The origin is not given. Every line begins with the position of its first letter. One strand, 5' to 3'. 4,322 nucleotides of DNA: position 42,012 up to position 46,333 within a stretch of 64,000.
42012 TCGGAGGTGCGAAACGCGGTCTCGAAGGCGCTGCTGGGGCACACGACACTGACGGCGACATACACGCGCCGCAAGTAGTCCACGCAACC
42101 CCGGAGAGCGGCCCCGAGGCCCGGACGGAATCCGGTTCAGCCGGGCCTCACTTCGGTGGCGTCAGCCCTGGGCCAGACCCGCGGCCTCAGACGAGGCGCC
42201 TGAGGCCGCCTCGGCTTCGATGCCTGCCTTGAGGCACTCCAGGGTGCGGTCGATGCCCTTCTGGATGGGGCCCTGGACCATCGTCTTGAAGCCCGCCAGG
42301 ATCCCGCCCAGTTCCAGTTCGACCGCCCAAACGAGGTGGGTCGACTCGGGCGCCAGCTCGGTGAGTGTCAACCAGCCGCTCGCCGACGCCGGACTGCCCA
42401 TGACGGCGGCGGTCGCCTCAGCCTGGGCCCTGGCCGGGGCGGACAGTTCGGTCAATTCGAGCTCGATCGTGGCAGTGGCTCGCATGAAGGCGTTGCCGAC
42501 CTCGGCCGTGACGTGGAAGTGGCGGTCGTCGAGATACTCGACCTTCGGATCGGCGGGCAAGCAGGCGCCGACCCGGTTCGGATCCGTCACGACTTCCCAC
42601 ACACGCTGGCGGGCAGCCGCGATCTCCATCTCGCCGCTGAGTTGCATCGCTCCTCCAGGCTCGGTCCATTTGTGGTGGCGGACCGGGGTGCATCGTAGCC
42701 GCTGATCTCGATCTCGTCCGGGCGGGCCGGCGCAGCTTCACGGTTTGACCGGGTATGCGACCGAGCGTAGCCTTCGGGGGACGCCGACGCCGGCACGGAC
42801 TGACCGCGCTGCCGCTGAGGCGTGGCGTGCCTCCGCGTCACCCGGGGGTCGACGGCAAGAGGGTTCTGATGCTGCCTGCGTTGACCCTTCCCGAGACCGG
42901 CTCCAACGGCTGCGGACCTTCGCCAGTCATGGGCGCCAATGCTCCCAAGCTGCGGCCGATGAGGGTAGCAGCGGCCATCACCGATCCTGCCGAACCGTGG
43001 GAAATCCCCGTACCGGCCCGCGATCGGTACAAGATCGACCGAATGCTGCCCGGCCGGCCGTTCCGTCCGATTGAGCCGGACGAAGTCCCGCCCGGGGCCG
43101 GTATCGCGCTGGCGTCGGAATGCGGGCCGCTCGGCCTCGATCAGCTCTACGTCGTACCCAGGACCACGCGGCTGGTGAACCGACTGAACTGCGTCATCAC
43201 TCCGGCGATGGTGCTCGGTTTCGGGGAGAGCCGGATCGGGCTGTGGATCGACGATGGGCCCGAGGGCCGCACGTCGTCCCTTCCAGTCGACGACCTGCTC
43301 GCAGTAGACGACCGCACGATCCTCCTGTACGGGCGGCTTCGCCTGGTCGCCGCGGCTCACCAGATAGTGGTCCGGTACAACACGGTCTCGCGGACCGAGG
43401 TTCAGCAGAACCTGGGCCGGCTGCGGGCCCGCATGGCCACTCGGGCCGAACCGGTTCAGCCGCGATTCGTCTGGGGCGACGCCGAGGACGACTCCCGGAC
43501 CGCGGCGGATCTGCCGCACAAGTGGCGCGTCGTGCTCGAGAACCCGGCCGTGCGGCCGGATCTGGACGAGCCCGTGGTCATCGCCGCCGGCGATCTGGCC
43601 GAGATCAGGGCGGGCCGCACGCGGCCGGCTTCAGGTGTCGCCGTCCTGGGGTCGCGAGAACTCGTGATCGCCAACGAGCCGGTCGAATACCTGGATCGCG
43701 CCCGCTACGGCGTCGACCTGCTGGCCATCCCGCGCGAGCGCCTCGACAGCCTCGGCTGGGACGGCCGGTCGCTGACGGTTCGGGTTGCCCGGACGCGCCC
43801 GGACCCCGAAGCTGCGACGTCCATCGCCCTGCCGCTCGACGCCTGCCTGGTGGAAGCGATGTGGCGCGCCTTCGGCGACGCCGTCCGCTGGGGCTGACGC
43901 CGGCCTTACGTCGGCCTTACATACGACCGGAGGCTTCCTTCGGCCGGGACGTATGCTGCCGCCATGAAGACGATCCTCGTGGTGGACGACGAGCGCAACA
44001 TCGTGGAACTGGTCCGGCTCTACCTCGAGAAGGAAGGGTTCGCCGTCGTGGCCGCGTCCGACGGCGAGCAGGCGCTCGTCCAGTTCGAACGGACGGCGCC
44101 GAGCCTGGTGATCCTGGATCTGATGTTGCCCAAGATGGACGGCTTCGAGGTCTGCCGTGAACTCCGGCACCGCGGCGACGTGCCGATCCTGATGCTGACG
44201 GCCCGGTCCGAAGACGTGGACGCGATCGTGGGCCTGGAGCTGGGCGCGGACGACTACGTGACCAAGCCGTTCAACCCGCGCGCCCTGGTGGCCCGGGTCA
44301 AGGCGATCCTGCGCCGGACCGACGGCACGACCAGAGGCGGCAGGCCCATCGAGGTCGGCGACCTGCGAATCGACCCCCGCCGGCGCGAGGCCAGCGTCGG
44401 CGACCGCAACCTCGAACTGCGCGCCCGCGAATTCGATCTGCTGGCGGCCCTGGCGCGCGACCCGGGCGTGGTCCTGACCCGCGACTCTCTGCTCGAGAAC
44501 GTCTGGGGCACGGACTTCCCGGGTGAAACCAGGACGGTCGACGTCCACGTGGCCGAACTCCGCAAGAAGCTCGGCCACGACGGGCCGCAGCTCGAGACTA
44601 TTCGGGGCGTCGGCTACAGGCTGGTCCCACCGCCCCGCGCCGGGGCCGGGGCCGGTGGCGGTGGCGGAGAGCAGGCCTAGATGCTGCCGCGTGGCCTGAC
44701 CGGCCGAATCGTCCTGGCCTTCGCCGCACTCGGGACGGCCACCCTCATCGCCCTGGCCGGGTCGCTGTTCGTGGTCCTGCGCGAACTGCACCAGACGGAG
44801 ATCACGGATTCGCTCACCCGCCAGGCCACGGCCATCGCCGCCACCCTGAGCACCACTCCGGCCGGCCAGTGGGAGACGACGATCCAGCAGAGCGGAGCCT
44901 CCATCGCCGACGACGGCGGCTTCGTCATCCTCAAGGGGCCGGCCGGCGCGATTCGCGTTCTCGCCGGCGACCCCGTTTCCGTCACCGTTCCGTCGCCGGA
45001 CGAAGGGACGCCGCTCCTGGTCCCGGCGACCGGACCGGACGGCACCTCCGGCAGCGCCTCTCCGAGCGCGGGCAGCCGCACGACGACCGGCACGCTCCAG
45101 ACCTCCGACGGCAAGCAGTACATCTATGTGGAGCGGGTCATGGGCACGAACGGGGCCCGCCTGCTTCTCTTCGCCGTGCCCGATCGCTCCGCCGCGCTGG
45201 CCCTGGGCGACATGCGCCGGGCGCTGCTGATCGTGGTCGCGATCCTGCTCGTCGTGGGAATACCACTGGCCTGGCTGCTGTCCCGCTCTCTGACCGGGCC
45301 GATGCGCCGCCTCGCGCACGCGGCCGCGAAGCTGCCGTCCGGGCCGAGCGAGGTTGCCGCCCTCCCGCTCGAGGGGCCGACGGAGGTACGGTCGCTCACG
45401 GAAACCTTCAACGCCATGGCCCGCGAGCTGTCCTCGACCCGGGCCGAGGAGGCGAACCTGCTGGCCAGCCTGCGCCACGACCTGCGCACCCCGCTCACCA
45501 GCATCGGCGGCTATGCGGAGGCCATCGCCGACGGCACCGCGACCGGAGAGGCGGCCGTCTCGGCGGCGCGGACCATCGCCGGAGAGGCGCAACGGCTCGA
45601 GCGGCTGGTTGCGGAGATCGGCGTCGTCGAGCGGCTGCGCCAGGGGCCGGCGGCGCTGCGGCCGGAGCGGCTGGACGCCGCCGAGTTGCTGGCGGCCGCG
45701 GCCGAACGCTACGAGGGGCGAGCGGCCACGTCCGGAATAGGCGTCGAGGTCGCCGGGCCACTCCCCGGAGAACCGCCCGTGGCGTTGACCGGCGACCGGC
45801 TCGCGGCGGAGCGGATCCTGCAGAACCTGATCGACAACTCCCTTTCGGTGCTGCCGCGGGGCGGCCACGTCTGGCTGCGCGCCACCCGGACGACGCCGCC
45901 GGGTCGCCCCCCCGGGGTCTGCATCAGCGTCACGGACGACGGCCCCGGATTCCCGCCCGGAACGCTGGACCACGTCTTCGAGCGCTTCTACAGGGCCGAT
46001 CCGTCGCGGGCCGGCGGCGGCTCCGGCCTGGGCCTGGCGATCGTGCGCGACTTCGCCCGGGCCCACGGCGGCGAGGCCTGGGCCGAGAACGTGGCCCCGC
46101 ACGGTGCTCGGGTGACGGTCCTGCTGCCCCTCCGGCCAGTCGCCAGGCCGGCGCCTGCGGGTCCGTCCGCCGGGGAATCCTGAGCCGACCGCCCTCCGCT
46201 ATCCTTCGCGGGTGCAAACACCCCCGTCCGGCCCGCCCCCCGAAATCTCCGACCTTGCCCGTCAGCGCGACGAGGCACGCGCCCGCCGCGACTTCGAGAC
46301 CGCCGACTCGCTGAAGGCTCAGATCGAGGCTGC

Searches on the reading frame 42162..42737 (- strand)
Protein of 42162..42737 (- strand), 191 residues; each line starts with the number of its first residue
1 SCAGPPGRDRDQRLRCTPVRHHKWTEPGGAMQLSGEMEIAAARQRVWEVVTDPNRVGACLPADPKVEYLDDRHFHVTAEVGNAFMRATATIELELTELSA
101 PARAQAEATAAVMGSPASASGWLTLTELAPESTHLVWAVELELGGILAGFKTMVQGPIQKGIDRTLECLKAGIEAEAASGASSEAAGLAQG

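Call 42: search_protein_families(library=pfam, proteins=[window:42162-42737:-], max_evalue=0.00001)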
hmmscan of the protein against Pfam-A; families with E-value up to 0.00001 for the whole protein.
window:42162-42737:- (191 aa): 2 families
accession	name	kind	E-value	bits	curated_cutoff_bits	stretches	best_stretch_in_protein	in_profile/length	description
PF06240.19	COXG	-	2.8e-15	56.7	22.2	1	35-172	1-138/140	Carbon monoxide dehydrogenase subunit G (CoxG)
PF10604.15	Polyketide_cyc2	-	1.1e-09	39.2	27.4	1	33-172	4-140/142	Polyketide cyclase / dehydrase and lipid transport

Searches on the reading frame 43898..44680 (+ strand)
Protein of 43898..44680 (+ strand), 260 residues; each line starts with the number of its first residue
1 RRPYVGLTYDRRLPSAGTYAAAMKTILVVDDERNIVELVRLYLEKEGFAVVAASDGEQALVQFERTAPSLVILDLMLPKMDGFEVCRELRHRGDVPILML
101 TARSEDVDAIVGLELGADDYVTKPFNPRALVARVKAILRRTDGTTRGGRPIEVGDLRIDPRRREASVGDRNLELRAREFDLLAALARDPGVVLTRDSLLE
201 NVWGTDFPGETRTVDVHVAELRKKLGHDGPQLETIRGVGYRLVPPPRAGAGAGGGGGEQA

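Call 42: search_protein_families(library=pfam, proteins=[window:43898-44680:+], max_evalue=0.00001)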
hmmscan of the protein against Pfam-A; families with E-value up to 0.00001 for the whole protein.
window:43898-44680:+ (260 aa): 2 families
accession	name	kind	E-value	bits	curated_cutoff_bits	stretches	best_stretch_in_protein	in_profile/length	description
PF00072.30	Response_reg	-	1.4e-32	112.6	30.2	1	26-135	1-111/111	Response regulator receiver domain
PF00486.34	Trans_reg_C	-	2.1e-25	89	26.2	1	170-242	2-77/77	Transcriptional regulatory protein, C terminal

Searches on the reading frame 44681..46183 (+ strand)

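Call 42: search_protein_families(library=pfam, proteins=[window:44681-46183:+], max_evalue=0.00001)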
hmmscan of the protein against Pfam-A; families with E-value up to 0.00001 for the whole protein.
window:44681-46183:+ (500 aa): 3 families
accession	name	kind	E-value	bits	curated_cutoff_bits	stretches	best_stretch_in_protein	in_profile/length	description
PF02518.31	HATPase_c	-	9.7e-27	94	26.4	1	371-485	1-110/111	Histidine kinase-, DNA gyrase B-, and HSP90-like ATPase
PF00512.31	HisKA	-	1e-11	45.2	26.9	1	259-320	4-64/66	His Kinase A (phospho-acceptor) domain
PF00672.30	HAMP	-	3.2e-10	40.6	25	1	199-251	1-52/53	HAMP domain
